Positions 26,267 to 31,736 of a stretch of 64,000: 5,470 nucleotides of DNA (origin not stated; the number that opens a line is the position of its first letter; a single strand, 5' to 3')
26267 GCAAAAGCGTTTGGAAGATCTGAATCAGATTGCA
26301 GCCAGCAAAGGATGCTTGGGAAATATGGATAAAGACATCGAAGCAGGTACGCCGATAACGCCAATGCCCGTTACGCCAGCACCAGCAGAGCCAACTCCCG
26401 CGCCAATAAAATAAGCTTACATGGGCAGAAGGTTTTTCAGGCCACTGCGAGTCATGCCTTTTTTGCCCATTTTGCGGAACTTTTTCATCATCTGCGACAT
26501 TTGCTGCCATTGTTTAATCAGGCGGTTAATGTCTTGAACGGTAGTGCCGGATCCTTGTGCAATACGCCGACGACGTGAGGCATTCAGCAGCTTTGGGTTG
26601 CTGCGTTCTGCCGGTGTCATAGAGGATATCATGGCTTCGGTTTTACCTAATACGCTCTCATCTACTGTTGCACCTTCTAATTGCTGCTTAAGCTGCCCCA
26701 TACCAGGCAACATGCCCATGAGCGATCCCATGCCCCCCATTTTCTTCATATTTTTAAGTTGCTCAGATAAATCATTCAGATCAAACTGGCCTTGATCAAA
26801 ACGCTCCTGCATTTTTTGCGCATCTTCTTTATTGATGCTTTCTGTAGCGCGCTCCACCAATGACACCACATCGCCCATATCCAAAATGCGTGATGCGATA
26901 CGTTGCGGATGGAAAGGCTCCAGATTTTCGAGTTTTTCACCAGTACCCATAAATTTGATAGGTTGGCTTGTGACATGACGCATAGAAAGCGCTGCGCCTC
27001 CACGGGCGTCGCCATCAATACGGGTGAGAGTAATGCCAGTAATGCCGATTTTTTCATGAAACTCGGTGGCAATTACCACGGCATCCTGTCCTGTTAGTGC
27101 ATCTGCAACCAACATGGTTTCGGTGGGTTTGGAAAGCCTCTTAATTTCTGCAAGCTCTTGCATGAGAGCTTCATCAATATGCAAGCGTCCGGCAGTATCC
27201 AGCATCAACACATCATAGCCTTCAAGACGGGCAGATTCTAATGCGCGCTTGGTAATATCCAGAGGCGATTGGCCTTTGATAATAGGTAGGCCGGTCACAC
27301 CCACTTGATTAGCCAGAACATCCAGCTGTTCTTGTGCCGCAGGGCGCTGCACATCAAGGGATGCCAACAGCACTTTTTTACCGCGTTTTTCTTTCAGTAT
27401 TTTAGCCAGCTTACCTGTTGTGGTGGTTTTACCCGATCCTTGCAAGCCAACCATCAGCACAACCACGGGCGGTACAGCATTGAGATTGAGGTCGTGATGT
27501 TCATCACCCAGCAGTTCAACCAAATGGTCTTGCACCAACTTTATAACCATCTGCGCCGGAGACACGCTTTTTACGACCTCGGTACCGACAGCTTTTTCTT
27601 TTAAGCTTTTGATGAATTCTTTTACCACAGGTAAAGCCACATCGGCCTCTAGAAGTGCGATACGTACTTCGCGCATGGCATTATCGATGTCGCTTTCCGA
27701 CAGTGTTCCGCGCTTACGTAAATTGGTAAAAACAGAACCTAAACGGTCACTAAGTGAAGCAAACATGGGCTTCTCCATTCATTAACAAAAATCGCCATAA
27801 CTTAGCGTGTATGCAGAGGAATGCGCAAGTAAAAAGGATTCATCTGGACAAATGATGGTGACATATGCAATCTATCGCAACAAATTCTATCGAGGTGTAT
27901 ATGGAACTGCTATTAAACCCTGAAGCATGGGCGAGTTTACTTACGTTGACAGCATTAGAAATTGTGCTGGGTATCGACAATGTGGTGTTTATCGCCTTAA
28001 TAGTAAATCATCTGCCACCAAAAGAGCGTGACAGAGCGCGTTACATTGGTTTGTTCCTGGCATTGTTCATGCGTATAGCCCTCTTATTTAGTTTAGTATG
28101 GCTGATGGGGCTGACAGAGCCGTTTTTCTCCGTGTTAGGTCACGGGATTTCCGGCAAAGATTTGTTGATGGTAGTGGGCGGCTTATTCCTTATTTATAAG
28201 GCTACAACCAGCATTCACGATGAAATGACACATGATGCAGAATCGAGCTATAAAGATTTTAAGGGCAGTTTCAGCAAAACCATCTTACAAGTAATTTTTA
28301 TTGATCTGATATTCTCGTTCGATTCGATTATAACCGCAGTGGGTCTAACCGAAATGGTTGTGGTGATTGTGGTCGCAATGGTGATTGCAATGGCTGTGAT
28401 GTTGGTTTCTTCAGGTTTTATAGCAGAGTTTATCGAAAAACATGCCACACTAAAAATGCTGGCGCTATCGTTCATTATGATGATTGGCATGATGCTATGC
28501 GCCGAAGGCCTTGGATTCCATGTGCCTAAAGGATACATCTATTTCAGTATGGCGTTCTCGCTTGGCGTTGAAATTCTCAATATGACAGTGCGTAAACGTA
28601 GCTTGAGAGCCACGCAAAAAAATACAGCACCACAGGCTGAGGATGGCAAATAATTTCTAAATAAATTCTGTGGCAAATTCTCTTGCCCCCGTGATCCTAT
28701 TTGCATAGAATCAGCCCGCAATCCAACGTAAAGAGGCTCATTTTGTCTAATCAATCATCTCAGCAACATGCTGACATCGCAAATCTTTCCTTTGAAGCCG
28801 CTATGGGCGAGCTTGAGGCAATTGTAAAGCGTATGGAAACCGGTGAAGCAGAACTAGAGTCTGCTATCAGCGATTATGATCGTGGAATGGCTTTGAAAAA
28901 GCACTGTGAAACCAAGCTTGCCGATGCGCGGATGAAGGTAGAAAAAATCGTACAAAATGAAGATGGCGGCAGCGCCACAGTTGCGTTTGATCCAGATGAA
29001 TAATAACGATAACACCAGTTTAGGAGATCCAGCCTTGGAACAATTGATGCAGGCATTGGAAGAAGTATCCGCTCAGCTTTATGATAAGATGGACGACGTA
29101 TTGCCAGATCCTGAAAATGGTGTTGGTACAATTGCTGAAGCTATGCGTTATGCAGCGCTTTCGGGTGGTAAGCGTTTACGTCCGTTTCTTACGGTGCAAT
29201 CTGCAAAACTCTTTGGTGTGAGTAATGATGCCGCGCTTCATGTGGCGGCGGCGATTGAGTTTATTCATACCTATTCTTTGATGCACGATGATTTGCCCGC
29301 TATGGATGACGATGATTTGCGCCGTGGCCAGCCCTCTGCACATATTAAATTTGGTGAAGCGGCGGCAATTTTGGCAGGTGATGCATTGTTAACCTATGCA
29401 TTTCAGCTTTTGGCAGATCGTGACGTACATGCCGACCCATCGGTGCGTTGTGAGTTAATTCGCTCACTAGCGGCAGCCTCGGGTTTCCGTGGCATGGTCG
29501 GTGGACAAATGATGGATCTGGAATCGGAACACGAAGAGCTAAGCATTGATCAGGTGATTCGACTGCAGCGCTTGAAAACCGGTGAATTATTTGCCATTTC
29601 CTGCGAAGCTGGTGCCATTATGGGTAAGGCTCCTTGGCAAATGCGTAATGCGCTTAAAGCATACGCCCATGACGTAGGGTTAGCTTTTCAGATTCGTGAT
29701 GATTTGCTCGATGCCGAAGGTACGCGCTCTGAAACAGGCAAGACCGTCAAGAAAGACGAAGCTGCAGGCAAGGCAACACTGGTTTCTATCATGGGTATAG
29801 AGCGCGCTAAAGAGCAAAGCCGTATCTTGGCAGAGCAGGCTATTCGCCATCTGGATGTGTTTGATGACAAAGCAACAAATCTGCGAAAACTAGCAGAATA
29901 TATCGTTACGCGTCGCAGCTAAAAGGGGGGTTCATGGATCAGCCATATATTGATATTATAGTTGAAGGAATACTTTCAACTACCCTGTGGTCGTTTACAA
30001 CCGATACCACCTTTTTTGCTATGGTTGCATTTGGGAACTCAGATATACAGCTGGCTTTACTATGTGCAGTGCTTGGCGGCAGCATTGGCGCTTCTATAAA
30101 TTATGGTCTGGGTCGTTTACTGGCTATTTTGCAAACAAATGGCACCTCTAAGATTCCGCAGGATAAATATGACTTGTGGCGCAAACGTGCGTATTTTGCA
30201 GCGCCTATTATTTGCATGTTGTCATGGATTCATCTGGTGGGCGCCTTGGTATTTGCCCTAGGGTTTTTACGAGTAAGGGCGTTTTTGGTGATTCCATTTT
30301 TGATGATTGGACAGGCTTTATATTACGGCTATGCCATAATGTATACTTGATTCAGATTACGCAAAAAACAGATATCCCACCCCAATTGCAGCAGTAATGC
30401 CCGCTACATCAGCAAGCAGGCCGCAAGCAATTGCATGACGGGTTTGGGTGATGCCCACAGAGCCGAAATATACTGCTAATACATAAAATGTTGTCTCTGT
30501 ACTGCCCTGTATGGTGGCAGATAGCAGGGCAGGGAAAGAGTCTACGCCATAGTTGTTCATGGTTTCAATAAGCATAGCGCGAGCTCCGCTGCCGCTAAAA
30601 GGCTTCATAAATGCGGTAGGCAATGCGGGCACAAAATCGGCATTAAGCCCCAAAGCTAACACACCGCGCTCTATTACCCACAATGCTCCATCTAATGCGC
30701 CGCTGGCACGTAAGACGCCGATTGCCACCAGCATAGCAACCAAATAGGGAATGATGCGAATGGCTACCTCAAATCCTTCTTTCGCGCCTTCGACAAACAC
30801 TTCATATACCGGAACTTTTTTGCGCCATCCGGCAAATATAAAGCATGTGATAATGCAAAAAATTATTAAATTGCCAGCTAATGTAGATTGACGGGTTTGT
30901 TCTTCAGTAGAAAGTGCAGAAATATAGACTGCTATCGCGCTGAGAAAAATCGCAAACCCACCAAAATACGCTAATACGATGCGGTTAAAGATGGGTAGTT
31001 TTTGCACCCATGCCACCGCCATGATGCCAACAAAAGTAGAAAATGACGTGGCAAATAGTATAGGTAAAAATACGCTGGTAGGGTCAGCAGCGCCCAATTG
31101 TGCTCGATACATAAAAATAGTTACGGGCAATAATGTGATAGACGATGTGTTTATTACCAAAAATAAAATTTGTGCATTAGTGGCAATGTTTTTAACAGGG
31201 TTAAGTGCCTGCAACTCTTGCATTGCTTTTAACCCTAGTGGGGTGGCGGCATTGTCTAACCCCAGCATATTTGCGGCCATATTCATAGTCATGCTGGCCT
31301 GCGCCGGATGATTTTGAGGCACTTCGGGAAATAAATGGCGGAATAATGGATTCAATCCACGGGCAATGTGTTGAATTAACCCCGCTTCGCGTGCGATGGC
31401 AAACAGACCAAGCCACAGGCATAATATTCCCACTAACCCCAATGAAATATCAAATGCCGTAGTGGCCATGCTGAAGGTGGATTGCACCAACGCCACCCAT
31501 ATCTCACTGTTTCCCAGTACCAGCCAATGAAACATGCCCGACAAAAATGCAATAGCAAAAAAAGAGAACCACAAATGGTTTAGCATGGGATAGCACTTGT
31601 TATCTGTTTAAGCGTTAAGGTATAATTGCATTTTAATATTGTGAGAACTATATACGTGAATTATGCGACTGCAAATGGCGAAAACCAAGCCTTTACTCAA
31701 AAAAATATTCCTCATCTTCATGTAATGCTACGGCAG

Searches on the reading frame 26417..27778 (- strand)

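Call 68: search_protein_families(library=pfam, proteins=[window:26417-27778:-], max_evalue=0.00001)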
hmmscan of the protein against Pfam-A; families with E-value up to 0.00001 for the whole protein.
window:26417-27778:- (453 aa): 5 families
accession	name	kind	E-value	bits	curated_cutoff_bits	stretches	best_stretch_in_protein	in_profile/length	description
PF00448.28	SRP54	-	4.7e-72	242.2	22.7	1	104-299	1-195/196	SRP54-type protein, GTPase domain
PF02978.25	SRP_SPB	-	2.1e-34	118.2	27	1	331-431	1-91/91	Signal peptide binding domain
PF02881.24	SRP54_N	-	4.2e-21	75.4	22.4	1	9-86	1-75/75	SRP54-type protein, helical bundle domain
PF01656.29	CbiA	-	2.7e-07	31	25.4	1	114-258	9-87/125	CobQ/CobB/MinD/ParA nucleotide binding domain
PF13614.12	AAA_31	-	4.5e-06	27.2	27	0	114-149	12-46/177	AAA domain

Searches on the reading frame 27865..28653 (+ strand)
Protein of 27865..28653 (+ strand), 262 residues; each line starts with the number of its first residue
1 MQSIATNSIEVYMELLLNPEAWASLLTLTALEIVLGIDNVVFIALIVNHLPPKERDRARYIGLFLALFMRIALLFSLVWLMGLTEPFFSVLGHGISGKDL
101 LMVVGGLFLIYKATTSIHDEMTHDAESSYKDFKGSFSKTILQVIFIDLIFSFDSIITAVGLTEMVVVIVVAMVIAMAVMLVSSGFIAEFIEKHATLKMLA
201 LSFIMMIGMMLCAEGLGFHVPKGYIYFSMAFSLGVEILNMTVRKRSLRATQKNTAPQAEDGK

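Call 68: search_protein_families(library=pfam, proteins=[window:27865-28653:+], max_evalue=0.00001)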
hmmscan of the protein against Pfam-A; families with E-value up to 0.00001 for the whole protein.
window:27865-28653:+ (262 aa): 1 family
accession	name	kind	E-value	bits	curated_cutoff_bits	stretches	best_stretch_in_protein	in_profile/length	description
PF03741.22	TerC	-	5e-46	157.1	27.8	1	27-214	2-177/178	Integral membrane protein TerC family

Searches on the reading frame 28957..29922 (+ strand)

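Call 68: search_protein_families(library=pfam, proteins=[window:28957-29922:+], max_evalue=0.00001)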
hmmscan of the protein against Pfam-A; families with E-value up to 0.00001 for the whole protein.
window:28957-29922:+ (321 aa): 1 family
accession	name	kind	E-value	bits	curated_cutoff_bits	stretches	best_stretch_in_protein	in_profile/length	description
PF00348.22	polyprenyl_synt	-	3.5e-60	203.8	27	1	59-297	4-235/251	Polyprenyl synthetase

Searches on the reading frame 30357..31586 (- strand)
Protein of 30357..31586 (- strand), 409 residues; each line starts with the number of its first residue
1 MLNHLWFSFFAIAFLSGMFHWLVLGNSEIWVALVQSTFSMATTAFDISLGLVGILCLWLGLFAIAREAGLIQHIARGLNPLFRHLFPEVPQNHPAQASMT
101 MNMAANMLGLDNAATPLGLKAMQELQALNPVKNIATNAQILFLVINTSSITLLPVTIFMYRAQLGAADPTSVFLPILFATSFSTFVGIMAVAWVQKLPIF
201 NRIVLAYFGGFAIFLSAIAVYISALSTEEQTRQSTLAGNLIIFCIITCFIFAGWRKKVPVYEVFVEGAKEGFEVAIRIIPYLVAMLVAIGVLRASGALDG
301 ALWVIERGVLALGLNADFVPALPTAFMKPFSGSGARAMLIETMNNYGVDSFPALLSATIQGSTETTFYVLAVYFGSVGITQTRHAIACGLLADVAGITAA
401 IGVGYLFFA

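Call 68: search_protein_families(library=pfam, proteins=[window:30357-31586:-], max_evalue=0.00001)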
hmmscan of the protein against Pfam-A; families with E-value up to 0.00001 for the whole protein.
window:30357-31586:- (409 aa): 1 family
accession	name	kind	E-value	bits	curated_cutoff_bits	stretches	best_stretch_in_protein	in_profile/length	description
PF07670.19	Gate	-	5.9e-23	81.8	29.6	2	49-159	2-100/104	Nucleoside recognition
